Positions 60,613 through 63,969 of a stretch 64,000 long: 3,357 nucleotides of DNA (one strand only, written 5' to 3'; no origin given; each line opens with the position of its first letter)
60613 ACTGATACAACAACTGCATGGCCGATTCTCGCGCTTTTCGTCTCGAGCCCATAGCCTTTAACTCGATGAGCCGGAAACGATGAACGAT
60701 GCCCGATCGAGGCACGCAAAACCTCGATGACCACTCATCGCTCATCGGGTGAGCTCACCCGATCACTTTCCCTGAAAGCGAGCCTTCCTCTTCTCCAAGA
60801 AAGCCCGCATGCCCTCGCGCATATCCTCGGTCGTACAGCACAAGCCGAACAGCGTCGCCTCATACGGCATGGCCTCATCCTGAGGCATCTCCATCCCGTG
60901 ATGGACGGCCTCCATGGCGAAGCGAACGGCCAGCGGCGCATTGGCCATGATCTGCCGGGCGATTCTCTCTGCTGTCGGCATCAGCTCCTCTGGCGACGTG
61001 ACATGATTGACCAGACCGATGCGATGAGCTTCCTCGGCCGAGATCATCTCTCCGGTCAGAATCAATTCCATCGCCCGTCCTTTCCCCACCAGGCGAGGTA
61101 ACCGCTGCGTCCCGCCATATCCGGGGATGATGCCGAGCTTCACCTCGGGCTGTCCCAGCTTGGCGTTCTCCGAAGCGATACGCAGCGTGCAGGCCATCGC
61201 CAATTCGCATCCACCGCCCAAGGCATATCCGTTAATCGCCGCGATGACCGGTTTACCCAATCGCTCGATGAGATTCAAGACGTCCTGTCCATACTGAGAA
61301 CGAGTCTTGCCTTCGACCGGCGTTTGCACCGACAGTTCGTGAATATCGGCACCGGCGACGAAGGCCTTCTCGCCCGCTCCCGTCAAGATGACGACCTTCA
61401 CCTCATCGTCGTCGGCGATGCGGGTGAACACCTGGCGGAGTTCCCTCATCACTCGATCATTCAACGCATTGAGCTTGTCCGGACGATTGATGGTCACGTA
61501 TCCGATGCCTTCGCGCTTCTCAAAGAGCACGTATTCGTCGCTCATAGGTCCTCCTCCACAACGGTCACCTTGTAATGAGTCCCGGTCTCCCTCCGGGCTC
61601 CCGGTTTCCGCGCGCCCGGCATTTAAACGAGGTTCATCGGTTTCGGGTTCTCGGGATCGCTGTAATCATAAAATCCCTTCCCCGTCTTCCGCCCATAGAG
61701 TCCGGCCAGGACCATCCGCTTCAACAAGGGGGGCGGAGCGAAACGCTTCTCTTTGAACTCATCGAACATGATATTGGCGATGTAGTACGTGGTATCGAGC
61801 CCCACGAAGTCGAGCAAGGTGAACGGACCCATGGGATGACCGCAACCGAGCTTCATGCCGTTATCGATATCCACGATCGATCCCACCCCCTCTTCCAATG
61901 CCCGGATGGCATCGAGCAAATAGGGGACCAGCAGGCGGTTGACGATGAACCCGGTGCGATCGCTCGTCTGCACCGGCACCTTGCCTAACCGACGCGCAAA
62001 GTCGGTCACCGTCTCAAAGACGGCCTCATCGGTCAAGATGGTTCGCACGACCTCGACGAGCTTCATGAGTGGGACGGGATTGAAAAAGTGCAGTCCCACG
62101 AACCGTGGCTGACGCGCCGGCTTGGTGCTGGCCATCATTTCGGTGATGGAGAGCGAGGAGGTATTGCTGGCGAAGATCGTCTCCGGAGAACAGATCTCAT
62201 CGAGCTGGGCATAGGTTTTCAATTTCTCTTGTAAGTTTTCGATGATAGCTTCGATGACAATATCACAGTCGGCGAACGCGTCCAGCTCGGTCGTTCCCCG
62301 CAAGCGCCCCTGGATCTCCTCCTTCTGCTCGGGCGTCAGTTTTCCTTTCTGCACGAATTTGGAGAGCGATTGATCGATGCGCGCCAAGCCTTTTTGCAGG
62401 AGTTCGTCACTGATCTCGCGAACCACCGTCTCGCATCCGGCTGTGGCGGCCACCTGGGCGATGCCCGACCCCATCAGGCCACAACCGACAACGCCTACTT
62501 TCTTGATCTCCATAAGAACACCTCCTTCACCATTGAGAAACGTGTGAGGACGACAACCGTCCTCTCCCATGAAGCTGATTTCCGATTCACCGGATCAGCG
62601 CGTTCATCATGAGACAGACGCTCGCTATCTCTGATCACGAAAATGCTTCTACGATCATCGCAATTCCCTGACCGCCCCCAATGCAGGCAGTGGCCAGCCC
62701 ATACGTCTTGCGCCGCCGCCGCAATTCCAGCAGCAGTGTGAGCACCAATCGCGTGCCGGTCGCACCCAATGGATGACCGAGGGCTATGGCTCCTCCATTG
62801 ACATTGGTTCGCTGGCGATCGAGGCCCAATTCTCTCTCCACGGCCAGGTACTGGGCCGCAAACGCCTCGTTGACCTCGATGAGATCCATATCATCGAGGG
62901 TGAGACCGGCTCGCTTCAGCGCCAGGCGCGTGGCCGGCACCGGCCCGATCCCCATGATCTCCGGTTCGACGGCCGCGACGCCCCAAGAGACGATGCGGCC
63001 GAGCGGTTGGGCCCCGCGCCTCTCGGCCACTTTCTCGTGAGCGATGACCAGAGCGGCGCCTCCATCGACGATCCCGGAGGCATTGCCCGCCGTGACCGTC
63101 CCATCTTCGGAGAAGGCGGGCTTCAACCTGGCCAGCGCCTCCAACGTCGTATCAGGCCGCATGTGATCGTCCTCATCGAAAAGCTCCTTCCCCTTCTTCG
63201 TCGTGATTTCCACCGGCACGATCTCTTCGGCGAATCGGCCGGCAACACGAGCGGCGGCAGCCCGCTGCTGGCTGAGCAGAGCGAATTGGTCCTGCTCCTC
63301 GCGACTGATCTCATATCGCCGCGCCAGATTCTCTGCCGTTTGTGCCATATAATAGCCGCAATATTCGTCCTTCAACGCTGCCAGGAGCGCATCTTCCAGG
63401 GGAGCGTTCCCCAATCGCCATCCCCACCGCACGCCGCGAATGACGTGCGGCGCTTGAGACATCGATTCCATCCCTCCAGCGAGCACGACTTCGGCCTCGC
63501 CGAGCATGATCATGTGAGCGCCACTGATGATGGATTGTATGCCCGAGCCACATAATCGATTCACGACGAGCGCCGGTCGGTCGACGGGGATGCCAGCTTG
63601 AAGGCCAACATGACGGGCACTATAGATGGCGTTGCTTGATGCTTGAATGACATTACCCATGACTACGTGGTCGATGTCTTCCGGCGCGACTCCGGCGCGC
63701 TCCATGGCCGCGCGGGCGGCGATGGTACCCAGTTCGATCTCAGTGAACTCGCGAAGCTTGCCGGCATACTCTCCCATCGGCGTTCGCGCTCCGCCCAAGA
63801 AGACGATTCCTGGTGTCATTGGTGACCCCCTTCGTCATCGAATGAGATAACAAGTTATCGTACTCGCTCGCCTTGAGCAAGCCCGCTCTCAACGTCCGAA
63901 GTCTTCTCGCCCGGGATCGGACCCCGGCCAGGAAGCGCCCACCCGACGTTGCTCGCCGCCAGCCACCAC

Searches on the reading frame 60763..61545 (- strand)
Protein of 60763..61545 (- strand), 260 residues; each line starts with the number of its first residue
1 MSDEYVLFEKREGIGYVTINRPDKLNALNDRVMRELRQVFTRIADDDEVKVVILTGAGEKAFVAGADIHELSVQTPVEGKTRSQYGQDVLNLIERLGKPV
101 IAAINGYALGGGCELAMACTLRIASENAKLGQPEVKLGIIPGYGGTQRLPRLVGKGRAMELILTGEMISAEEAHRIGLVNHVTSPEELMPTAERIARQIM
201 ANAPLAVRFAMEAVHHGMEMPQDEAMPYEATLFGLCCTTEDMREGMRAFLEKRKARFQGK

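Call 87: search_protein_families(library=pfam, max_evalue=0.00001, proteins=[window:60763-61545:-])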
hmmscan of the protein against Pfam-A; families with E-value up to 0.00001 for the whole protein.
window:60763-61545:- (260 aa): 2 families
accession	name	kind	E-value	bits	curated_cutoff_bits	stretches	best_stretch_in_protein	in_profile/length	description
PF00378.25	ECH_1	-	3.6e-76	256.2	27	1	9-259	1-250/251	Enoyl-CoA hydratase/isomerase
PF16113.10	ECH_2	-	1.9e-47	162.9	27.2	1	15-196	2-185/335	Enoyl-CoA hydratase/isomerase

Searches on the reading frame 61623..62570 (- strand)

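Call 87: search_protein_families(library=pfam, max_evalue=0.00001, proteins=[window:61623-62570:-])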
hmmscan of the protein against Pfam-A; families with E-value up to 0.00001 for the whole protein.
window:61623-62570:- (315 aa): 2 families
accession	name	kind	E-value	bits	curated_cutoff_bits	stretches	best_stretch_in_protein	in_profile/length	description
PF02737.24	3HCDH_N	-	1.6e-63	214.3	22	1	24-204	1-179/180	3-hydroxyacyl-CoA dehydrogenase, NAD binding domain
PF00725.27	3HCDH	-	2.7e-36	124.4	22.1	1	207-303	1-97/97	3-hydroxyacyl-CoA dehydrogenase, C-terminal domain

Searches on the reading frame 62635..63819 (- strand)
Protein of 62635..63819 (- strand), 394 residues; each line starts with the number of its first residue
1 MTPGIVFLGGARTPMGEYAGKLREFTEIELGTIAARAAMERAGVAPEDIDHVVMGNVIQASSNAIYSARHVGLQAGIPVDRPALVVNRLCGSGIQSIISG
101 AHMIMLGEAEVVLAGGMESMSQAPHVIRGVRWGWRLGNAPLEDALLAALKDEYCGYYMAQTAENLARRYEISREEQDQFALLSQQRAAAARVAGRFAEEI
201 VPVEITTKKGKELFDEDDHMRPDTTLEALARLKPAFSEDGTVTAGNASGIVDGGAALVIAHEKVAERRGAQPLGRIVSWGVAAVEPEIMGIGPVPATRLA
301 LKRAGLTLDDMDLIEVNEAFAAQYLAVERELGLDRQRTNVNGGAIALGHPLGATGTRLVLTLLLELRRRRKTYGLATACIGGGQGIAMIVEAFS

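Call 87: search_protein_families(library=pfam, max_evalue=0.00001, proteins=[window:62635-63819:-])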
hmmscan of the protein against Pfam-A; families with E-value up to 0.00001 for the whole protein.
window:62635-63819:- (394 aa): 3 families
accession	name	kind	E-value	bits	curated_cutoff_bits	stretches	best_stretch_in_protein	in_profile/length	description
PF00108.29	Thiolase_N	-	9.1e-90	301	26.4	1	6-262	2-259/260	Thiolase, N-terminal domain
PF02803.24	Thiolase_C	-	2.7e-52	176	27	1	271-391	2-122/123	Thiolase, C-terminal domain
PF22691.2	Thiolase_C_1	-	1.3e-06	28.6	28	0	296-333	23-60/144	Thiolase C-terminal domain-like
